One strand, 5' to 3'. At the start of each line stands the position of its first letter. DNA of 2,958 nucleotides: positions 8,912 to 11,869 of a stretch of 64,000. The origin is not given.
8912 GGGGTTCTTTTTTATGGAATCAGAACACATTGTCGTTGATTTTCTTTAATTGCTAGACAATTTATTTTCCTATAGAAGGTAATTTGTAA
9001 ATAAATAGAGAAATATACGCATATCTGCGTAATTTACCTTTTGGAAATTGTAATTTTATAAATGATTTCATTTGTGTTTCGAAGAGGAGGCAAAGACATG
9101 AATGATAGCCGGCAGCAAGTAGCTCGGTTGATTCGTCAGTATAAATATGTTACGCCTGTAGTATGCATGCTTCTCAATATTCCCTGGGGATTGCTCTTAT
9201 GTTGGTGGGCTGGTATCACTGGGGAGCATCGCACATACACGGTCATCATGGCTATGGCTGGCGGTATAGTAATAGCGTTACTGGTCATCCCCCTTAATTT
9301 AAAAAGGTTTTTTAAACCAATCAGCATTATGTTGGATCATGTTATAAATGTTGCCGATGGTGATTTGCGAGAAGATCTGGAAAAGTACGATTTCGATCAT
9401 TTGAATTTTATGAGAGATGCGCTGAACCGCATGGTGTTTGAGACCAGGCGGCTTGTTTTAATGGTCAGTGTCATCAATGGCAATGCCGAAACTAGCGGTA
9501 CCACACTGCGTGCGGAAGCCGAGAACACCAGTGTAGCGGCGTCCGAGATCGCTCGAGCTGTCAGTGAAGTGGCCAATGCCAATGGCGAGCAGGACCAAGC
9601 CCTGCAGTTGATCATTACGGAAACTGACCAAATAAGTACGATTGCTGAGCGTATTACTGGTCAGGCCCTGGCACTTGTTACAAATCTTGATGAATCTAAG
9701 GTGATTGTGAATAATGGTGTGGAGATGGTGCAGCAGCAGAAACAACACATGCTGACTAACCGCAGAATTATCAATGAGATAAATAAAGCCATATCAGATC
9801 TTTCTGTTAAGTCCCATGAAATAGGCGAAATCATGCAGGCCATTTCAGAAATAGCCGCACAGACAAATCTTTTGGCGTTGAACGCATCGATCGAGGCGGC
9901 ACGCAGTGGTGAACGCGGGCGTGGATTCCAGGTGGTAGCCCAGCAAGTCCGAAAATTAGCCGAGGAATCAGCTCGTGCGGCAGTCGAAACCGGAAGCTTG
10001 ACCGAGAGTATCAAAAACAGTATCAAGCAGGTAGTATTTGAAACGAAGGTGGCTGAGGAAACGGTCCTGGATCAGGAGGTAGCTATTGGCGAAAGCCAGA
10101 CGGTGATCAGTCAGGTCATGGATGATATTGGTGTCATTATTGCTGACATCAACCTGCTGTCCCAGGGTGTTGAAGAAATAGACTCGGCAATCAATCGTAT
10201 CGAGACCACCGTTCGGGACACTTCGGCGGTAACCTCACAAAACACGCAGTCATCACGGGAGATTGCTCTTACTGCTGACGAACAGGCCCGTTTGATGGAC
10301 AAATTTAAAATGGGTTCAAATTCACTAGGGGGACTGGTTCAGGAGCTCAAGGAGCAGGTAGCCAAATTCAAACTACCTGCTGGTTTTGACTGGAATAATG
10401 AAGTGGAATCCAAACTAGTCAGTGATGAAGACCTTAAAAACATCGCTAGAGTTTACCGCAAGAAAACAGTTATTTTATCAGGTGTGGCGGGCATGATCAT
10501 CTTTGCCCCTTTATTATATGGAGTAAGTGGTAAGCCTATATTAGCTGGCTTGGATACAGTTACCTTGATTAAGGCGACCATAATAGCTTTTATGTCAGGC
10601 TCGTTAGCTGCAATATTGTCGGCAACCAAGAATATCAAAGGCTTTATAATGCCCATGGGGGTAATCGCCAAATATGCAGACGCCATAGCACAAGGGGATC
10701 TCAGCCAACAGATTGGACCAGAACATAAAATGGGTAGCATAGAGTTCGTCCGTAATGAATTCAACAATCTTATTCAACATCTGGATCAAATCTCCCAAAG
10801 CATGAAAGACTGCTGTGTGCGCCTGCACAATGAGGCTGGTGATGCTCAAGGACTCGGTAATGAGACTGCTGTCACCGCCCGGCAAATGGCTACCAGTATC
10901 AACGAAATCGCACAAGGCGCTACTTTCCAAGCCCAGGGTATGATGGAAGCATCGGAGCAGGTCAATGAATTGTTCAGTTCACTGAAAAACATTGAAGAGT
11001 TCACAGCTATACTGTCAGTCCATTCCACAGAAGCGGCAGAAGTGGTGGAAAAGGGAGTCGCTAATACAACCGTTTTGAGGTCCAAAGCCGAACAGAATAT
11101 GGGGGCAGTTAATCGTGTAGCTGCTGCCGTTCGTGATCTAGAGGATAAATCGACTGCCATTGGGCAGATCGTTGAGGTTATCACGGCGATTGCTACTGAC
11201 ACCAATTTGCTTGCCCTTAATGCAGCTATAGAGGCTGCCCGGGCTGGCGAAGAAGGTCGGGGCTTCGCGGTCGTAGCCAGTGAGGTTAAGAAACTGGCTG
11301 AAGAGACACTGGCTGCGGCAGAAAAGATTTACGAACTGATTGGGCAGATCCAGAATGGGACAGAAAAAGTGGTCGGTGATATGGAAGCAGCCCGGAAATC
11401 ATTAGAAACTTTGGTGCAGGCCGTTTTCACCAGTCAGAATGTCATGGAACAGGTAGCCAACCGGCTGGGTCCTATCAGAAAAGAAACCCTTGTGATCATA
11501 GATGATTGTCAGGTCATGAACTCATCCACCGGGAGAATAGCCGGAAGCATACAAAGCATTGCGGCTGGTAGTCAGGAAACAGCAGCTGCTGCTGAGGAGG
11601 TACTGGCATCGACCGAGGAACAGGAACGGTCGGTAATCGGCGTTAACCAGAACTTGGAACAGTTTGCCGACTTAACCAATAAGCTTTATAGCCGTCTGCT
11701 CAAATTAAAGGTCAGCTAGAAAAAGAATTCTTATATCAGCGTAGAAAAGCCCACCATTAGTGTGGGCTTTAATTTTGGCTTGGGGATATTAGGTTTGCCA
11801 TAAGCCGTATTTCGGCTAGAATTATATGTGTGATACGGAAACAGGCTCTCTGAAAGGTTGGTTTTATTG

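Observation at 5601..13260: SCIFF precursor and its probable radical-SAM maturase are split by ~6 kb (repeat, terminator and tandem MCP genes)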

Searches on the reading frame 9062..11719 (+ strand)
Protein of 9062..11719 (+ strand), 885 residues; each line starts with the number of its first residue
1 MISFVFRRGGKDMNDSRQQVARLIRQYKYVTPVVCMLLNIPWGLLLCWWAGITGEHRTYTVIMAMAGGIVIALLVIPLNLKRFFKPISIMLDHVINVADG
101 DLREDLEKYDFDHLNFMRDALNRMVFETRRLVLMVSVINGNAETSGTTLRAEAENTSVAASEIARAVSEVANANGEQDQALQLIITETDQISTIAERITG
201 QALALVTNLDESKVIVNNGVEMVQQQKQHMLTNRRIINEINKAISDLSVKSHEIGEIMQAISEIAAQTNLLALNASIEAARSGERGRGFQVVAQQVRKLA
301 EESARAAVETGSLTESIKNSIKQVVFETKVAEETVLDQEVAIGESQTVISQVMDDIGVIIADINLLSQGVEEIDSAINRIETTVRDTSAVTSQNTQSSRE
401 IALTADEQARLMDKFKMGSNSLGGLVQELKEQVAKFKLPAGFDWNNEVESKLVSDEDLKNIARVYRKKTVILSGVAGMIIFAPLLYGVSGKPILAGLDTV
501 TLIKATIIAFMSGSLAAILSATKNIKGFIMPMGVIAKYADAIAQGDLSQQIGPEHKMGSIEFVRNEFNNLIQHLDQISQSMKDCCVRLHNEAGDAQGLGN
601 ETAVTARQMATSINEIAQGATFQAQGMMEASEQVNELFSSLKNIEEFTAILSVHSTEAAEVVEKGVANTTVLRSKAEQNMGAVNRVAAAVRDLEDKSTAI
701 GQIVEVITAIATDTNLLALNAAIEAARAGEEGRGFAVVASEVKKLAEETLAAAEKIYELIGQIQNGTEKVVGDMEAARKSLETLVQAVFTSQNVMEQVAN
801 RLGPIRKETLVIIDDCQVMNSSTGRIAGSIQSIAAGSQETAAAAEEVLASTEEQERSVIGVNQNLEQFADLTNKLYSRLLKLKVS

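Call 3: search_protein_families(library=ncbifam, proteins=[window:9062-11719:+], max_evalue=0.01)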
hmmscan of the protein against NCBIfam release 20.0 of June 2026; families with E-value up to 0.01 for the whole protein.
window:9062-11719:+ (885 aa): 9 families
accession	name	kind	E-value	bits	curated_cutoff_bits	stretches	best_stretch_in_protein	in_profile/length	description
NF058645.1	MCPCtpMPsAe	equivalog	4.2e-45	154.5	900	2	519-849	220-544/558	methyl-accepting chemotaxis protein CtpM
NF041847.1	transduc_aer2_vibrio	equivalog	3e-41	141.5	1200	2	604-848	510-746/804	aerotaxis transducer Aer2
NF047851.1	MCPCitTducer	equivalog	4.4e-40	138.3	900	2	69-396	202-495/553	methyl-accepting chemotaxis citrate transducer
NF011615.0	PRK15041.1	equivalog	2e-36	125.8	947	2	508-867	197-523/554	methyl-accepting chemotaxis protein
NF007309.0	PRK09793.1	equivalog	8.9e-36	123.9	903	2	517-845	205-502/533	methyl-accepting chemotaxis protein IV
NF011622.0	PRK15048.1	equivalog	1.1e-35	123.8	900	2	529-846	217-501/553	methyl-accepting chemotaxis protein II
NF050802.1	AspChtxCcaA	equivalog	1.4e-28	99.7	1300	2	682-752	554-624/700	aspartate chemotaxis receptor CcaA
TIGR02169.1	SMC_prok_A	equivalog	0.00018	19.3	729.4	0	741-870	341-470/1165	chromosome segregation protein SMC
NF002487.0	PRK01759.1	equivalog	0.0048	15.1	890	1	183-309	730-854/862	bifunctional uridylyltransferase/uridylyl-removing protein GlnD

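Call 4: search_protein_families(library=pfam, proteins=[window:9062-11719:+], max_evalue=0.01)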
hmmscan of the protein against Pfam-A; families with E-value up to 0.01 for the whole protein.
window:9062-11719:+ (885 aa): 3 families
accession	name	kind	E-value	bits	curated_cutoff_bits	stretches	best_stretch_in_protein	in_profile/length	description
PF00015.26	MCPsignal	-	2.5e-64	216.7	34.6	2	673-809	8-144/172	Methyl-accepting chemotaxis protein (MCP) signalling domain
PF18947.5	HAMP_2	-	6.6e-06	26.4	24.3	1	527-575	19-66/67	HAMP domain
PF00672.30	HAMP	-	0.0017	19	25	0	531-553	9-31/53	HAMP domain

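Call 94: search_protein_representatives(protein=window:9098-11719:+)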
Query: 873 residues. Proteins with E-value up to 0.001 (for the whole library): 224126; up to 1e-10: 131255; up to 1e-30: 1057. The best 150 are listed.
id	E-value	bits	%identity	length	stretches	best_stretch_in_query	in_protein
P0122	0.0e+00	1536.8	85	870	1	1-873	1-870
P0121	4.9e-223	759.5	48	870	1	1-871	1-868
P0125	1.1e-184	632.7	44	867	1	4-872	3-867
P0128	3.6e-172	591.3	40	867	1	3-873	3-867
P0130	1.0e-167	576.6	40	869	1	2-871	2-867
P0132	8.5e-161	553.7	39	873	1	2-863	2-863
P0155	3.7e-159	548.3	39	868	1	3-873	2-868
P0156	2.2e-155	535.8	38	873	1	3-872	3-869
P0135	1.4e-150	520.0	46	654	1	218-873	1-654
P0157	1.2e-148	513.6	37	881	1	3-872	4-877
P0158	4.6e-147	508.3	37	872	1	4-863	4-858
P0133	2.4e-144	499.3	39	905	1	4-866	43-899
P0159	1.7e-142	493.2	38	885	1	4-872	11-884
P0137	1.2e-135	470.5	36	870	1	1-872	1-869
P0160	1.5e-135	470.3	36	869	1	3-857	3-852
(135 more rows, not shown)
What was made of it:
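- Closest known: Transmembrane methyl-accepting chemotaxis proteins without a periplasmic domain. Different: Single-module relatives of ~430 aa match either the N-terminal or the C-terminal half (call 94).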
